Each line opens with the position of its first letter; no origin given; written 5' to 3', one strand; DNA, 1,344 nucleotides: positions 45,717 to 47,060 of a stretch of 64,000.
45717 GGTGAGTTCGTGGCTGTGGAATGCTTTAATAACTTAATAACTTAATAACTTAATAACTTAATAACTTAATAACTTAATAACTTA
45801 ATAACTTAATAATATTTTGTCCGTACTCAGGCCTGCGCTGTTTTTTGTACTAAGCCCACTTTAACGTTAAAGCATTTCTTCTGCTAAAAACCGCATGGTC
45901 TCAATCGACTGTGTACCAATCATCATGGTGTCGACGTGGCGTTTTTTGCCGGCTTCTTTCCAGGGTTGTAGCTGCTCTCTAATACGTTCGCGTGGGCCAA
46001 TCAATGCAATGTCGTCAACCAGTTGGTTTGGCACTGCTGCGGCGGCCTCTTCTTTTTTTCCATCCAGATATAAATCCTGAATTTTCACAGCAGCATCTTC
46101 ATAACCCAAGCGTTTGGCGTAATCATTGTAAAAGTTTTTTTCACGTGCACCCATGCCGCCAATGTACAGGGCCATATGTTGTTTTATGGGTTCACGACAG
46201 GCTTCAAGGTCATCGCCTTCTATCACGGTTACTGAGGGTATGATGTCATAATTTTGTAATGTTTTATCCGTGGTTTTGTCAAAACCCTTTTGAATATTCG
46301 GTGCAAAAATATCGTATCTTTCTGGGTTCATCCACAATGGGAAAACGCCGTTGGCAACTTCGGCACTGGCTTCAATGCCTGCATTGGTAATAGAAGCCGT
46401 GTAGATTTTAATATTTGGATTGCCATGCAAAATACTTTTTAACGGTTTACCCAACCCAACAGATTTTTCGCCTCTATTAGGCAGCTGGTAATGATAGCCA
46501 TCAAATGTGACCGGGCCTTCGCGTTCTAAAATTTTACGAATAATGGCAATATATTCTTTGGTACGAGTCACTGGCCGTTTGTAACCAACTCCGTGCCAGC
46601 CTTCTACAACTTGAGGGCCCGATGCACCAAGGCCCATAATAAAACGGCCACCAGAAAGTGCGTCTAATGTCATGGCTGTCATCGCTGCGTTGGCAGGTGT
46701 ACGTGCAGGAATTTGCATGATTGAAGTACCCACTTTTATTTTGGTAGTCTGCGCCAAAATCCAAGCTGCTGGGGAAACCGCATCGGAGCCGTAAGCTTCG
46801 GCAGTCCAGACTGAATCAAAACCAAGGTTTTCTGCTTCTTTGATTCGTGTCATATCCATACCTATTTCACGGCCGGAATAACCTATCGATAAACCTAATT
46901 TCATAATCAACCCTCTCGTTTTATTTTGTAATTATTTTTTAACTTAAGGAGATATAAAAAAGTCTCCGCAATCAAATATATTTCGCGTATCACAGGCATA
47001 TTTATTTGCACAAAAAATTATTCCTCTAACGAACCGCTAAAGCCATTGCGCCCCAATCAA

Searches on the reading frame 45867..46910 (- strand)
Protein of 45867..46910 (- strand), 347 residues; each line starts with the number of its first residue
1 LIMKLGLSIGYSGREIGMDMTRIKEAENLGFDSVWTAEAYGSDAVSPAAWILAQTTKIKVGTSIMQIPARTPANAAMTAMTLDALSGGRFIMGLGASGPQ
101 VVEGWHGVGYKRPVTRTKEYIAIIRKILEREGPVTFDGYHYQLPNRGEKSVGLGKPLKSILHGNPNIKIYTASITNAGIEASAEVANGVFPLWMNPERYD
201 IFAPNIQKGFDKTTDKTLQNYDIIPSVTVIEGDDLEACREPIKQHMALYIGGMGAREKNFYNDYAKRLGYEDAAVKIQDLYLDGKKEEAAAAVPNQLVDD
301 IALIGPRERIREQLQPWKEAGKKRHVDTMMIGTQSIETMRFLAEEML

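Call 31: find_encoding_contigs(protein=window:45867-46910:-, flank=1500, max_places=10)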
Protein window:45867-46910:- (347 aa): no gene with exactly this product is on record in the collection.

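Call 32: find_encoding_contigs(protein=window:45867-46904:-, flank=1500, max_places=10)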
Protein window:45867-46904:- (345 aa): 1 contig read that carries it; 1 place shown.
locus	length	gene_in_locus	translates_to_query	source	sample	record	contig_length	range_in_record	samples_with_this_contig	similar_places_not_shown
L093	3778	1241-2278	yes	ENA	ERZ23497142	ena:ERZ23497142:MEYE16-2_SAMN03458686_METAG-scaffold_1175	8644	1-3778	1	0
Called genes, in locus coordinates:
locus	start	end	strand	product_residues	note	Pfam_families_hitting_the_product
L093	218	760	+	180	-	PF00849:PseudoU_synth_2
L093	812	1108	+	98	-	-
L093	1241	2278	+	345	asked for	PF00296:Bac_luciferase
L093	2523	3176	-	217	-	PF00702:Hydrolase, PF13419:HAD_2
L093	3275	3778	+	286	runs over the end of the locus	PF00459:Inositol_P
